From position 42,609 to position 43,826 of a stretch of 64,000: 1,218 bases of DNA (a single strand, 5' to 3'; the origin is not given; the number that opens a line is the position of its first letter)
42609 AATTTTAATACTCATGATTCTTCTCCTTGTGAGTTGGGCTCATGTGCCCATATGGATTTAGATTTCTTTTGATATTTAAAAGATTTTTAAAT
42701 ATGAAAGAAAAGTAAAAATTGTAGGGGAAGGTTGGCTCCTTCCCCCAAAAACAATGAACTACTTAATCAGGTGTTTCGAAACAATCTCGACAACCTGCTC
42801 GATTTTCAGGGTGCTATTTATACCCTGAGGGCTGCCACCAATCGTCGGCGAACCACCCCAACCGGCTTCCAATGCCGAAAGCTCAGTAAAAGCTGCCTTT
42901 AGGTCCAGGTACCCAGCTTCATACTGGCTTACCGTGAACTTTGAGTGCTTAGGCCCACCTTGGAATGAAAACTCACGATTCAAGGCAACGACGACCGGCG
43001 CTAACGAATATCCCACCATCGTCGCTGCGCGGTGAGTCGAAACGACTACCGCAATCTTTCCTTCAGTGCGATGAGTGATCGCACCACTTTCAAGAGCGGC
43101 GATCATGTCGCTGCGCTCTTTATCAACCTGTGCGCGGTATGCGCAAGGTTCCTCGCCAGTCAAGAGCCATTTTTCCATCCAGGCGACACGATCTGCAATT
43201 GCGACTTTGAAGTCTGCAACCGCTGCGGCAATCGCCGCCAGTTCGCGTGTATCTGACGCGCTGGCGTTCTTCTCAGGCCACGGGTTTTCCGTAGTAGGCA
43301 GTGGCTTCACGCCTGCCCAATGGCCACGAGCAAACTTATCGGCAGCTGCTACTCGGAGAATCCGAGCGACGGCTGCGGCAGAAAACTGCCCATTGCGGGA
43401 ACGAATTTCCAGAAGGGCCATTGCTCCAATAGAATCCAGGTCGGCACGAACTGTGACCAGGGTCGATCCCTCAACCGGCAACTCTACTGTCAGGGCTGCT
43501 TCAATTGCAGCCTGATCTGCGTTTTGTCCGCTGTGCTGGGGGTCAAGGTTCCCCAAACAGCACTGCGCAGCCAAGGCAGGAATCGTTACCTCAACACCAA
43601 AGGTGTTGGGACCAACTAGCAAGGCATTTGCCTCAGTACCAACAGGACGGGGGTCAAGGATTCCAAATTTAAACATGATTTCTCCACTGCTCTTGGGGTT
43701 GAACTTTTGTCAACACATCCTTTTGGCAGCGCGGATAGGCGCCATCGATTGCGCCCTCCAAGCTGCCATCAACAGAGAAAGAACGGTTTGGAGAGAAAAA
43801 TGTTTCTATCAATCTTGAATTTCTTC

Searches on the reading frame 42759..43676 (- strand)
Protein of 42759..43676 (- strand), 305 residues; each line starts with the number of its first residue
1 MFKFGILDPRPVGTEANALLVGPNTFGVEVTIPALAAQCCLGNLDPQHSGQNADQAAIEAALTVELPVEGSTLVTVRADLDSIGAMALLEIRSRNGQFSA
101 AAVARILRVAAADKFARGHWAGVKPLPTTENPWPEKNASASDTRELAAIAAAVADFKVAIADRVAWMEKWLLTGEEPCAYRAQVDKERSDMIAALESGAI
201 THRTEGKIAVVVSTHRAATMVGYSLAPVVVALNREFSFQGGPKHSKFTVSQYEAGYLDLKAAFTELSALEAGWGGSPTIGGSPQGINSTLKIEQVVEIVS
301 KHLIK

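Call 7: search_protein_families(library=pfam, proteins=[window:42759-43676:-], max_evalue=0.1)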
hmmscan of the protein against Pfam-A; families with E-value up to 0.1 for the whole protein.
window:42759-43676:- (305 aa): 0 families

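Call 13: search_protein_families(library=phrogs, proteins=[window:42759-43676:-], max_evalue=0.1)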
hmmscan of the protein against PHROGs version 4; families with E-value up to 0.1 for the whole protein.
window:42759-43676:- (305 aa): 0 families

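Call 14: search_protein_families(library=padloc, proteins=[window:42759-43676:-], max_evalue=0.1)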
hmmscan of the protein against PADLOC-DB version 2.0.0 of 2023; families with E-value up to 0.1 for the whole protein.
window:42759-43676:- (305 aa): 0 families

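Call 40: search_protein_families(library=ncbifam, proteins=[window:42759-43676:-], max_evalue=1)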
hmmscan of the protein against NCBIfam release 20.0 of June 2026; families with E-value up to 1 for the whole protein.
window:42759-43676:- (305 aa): 0 families

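Call 41: search_solved_structures(query=window:42759-43676:-, max_evalue=1)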
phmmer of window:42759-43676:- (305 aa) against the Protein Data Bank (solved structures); distinct sequences matched with E-value up to 1: 0.

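Call 42: find_homologous_proteins(query=window:42759-43676:-)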
Query window:42759-43676:- (305 aa): 671 proteins with E <= 0.001 among 8000 candidates; the best 120 are listed.
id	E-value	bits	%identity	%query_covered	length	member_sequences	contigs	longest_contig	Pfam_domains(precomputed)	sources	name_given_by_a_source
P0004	1.2e-195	667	100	100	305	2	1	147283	-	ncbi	-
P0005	5.7e-168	576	87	100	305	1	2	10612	-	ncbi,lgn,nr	ncbi:hypothetical protein KBA63_01660 [Candidatus Woesebacteria bacterium]|nr:hypothetical protein [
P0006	5.4e-157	540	79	100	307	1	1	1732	-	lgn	-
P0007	1.3e-116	407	62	100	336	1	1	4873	-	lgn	-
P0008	1.3e-116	407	64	99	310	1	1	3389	-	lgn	-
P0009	6.1e-114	399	62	99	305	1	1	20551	-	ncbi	-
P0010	1.2e-113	398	63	99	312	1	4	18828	-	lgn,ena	-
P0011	4.7e-113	396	63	99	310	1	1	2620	-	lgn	-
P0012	1.1e-112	395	67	92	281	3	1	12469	-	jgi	jgi:hypothetical protein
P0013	3.8e-112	393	62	99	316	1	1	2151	-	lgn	-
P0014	7.9e-112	392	64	99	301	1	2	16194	-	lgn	-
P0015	8.3e-112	392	63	99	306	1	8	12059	-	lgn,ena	-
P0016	3.8e-111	389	62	99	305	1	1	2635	-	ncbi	-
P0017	4.6e-111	389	61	99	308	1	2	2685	-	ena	-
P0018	1.2e-110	388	62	99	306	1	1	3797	-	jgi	jgi:hypothetical protein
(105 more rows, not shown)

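Call 43: find_encoding_contigs(protein=P0006, flank=10000, max_places=4)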
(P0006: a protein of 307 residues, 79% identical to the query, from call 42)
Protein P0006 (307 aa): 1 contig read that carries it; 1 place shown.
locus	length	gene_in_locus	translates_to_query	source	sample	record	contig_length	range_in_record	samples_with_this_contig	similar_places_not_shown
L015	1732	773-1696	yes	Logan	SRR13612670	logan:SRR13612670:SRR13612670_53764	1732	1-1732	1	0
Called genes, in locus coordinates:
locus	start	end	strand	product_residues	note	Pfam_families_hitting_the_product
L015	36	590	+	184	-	-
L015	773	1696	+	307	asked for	-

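Call 44: find_encoding_contigs(protein=P0009, flank=10000, max_places=3)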
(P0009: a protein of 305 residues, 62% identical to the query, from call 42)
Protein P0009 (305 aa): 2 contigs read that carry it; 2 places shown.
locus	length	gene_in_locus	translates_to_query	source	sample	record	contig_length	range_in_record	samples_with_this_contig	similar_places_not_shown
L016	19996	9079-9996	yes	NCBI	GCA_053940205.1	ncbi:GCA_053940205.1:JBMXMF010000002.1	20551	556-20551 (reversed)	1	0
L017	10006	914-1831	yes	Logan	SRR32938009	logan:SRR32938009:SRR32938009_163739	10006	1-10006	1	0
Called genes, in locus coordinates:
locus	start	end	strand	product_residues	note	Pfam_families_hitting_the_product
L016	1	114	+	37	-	?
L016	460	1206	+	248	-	PF02129:Peptidase_S15 (faint), PF02273:Acyl_transf_2 (weak), PF12146:Hydrolase_4, PF20434:BD-FAE, PF00561:Abhydrolase_1, PF20408:Abhydrolase_11 (faint), PF00326:Peptidase_S9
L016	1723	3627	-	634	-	PF06480:FtsH_ext, PF05496:RuvB_N (faint), PF06068:TIP49 (weak), PF13191:AAA_16 (faint), PF00004:AAA, PF07728:AAA_5 (faint), PF17862:AAA_lid_3, PF01434:Peptidase_M41, +2 more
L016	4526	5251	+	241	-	PF00849:PseudoU_synth_2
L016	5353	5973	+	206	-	PF01245:Ribosomal_L19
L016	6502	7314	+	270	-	PF04402:SIMPL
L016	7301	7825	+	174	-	-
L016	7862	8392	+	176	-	-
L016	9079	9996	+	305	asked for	-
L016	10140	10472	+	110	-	PF13683:rve_3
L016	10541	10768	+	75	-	-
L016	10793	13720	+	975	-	PF00580:UvrD-helicase, PF01443:Viral_helicase1 (faint), PF13245:AAA_19, PF13604:AAA_30 (faint), PF21445:ADDB_N (weak), PF13361:UvrD_C, PF12705:PDDEXK_1, PF10926:DUF2800 (weak), +1 more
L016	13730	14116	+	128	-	PF06262:Zincin_1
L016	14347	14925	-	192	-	PF08207:EFP_N, PF01132:EFP (weak), PF09285:Elong-fact-P_C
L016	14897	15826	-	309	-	PF00551:Formyl_trans_N, PF02911:Formyl_trans_C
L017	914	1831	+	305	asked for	-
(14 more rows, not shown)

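Call 45: find_encoding_contigs(protein=P0010, flank=10000, max_places=3)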
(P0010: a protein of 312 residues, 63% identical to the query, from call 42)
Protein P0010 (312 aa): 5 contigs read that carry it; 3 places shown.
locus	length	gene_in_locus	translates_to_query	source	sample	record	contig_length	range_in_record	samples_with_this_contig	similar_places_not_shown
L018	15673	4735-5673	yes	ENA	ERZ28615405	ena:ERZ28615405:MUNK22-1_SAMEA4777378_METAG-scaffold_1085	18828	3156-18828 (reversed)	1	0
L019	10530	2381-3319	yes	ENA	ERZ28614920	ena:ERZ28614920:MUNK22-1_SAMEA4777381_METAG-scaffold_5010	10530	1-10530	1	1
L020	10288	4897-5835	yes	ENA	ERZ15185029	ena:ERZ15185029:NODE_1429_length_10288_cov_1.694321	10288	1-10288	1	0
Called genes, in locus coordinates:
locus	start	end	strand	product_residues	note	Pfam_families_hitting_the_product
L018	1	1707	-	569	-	?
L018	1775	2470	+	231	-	PF05857:TraX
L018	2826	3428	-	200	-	-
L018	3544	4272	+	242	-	-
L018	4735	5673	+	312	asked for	-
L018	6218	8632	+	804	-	-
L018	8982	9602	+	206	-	-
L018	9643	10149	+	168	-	-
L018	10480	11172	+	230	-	-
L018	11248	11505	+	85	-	PF18903:DUF5659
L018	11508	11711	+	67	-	-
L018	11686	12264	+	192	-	-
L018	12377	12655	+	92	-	PF01807:Zn_ribbon_DnaG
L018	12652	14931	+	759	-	PF13155:Toprim_2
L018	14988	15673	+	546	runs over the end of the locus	PF00239:Resolvase, PF07508:Recombinase (faint), PF13408:Zn_ribbon_recom (weak)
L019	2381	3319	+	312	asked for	-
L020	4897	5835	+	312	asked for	-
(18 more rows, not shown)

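Call 46: find_encoding_contigs(protein=P0014, flank=10000, max_places=3)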
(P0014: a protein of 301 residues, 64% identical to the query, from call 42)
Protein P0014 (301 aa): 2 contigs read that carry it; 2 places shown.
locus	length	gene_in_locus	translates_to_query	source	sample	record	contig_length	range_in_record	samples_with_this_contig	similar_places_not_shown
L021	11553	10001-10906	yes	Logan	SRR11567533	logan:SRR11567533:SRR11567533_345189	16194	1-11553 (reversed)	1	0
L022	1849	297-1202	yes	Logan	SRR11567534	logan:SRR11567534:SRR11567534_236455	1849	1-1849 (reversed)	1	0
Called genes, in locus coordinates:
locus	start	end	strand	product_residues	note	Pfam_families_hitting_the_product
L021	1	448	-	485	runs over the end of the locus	PF06253:MTTB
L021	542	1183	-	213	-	PF13302:Acetyltransf_3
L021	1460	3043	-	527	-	-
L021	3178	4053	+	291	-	PF04055:Radical_SAM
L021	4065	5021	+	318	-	PF00155:Aminotran_1_2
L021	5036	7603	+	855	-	-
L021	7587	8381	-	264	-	PF01978:TrmB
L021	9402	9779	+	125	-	-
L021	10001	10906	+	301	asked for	-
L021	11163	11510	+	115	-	-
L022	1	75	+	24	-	?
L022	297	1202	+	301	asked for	-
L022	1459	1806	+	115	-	-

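Call 49: find_related_loci(query=window:42759-43676:-, collection=genome_contigs, flank=6000)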
Query window:42759-43676:- (305 aa) in genome_contigs; peptide patterns used: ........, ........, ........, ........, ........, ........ (x = any residue, [..] = any of these).
131 stretches matched a pattern, but none encodes a relative of the query by tblastn (E <= 1e-3).
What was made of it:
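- Tried and rejected: A protein-guided genome scan with g305 found nothing (call 49).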

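Call 51: find_encoding_contigs(protein=P0012, flank=6000, max_places=2)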
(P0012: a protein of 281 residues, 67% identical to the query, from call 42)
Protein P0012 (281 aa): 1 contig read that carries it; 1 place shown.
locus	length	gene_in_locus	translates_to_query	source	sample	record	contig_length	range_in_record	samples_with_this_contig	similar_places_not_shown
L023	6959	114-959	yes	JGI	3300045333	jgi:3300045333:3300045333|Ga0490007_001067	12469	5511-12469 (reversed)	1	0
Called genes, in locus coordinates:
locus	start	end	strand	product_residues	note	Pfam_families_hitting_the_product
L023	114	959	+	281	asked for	-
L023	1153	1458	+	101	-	-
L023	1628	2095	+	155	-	-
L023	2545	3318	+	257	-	-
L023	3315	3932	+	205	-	-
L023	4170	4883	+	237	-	-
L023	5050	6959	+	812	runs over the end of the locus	-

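Call 52: find_encoding_contigs(protein=P0008, flank=6000, max_places=2)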
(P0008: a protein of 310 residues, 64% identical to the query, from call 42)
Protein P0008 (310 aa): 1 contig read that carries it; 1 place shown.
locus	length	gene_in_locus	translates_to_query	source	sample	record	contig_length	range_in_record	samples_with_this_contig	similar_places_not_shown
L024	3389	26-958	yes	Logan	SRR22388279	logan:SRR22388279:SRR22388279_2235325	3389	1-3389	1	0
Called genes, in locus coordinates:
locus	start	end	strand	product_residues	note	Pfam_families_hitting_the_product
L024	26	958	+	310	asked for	-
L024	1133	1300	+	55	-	-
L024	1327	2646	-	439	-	PF21799:MurD-like_N (weak), PF08245:Mur_ligase_M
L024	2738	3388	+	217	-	?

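Call 53: find_encoding_contigs(protein=P0007, flank=6000, max_places=2)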
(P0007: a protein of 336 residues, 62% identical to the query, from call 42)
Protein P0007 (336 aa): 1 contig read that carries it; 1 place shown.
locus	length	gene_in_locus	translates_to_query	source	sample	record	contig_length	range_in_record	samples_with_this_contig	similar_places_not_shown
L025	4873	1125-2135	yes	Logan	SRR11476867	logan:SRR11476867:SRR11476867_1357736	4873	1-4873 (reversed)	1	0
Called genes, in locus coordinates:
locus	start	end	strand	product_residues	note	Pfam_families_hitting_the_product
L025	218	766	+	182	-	-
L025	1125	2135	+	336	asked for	-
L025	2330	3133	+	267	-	-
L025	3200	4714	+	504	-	-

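Call 66: predict_structure(alignment_id=A3)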
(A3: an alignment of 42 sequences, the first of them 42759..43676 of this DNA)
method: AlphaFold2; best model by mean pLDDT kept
length: 305 residues; sequences in the alignment: 42
mean_pLDDT: 91.4   pTM: 0.83
mean pLDDT of the five models: 91.4, 91.1, 90.8, 89.2, 88.3
residues with pLDDT >= 90: 230; 70-90: 69; 50-70: 6; < 50: 0
segments of 3 or more residues with pLDDT < 50: none
pLDDT, mean of each block of 10 residues (from residue 1): 95 93 96 94 87 89 95 96 97 90 94 78 90 73 87 94 98 96 93 94 96 86 93 87 92 90 96 89 89 97 92
secondary structure, 60 per line:
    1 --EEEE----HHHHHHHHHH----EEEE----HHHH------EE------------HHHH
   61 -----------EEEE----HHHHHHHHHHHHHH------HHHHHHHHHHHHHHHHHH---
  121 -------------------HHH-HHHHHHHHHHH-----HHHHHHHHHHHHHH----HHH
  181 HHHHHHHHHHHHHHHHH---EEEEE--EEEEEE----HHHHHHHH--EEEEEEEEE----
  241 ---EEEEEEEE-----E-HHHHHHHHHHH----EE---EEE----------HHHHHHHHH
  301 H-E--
elements in order: E3-6 H11-20 E25-28 H33-36 H57-60 E72-75 H80-93 H100-117 H144-154 H160-173 H178-197 E201-205 E208-213 H218-225 E228-236 E244-251 H259-269 E279-281 H292-301

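Call 69: fold_search(model_id=the predicted structure, library=pdb)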
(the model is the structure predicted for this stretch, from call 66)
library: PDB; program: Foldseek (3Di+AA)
matches with E <= 10: 242; with E <= 0.001: 7
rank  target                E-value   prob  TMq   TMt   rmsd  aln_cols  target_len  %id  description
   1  5o25_B                8.3e-05  0.99  0.31  0.30  10.0       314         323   13  Structure of wildtype T.maritima PDE (TM1595) in ligand-free state (released 2017-10-25)
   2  5o4z                  1.3e-04  0.99  0.28  0.27   8.8       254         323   14  Structure of the inactive T.maritima PDE (TM1595) D80N D154N mutant with substrate 5'-pApA (released 2017-10-25)
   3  5o7f_A                1.5e-04  0.99  0.30  0.29   9.8       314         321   12  Structure of the inactive T.maritima PDE (TM1595) D80N D154N mutant with GMP and Mn2+ (released 2017-10-25)
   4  5o1u_B                2.1e-04  0.97  0.27  0.27  10.1       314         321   13  Structure of wildtype T.maritima PDE (TM1595) with AMP and Mn2+ (released 2017-10-25)
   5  8a8k_B                3.5e-04  0.99  0.28  0.28  10.5       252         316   12  PAP phosphatase from Methanothermococcus thermolithotrophicus refined to 3.1 A (released 2023-04-26)
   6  8a8k_A                6.8e-04  0.99  0.31  0.30  10.2       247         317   12  PAP phosphatase from Methanothermococcus thermolithotrophicus refined to 3.1 A (released 2023-04-26)
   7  7yik_B                9.2e-04  1.00  0.34  0.25   4.9       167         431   14  The structure of archaeal nuclease RecJ2 from Methanocaldococcus jannaschii (released 2023-07-19)
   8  7d62_B                1.3e-03  0.98  0.42  0.43  10.0       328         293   10  pGpG-specific phosphodiesterase - PggH from Vibrio cholrae (released 2020-10-28)
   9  7ykv_B                1.8e-03  1.00  0.31  0.24   5.7       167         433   14  The structure of archaeal nuclease RecJ2 from Methanocaldococcus jannaschii (released 2023-07-26)
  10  6mtz_A                1.8e-03  0.51  0.20  0.18  16.7       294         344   10  Crystal structure of an uncharacterized protein from Helicobacter pylori G27 (released 2018-12-19)
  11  7ykv_A                2.7e-03  1.00  0.32  0.24   5.5       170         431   16  The structure of archaeal nuclease RecJ2 from Methanocaldococcus jannaschii (released 2023-07-26)
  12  6tvv_A                3.1e-03  0.99  0.29  0.22   6.1       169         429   12  Crystal structure of 3'-5' RecJ exonuclease from M. Jannaschii (released 2021-01-27)
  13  2zxo                  3.1e-03  0.85  0.32  0.18  14.9       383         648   15  Crystal structure of RecJ from Thermus thermophilus HB8 (released 2010-01-05)
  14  5x4j                  3.3e-03  0.99  0.30  0.21   7.5       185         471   16  The crystal structure of Pyrococcus furiosus RecJ (Zn-soaking) (released 2018-02-14)
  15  5x4h                  3.3e-03  0.96  0.29  0.21   9.0       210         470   13  The crystal structure of Pyrococcus furiosus RecJ (wild-type) (released 2018-02-14)
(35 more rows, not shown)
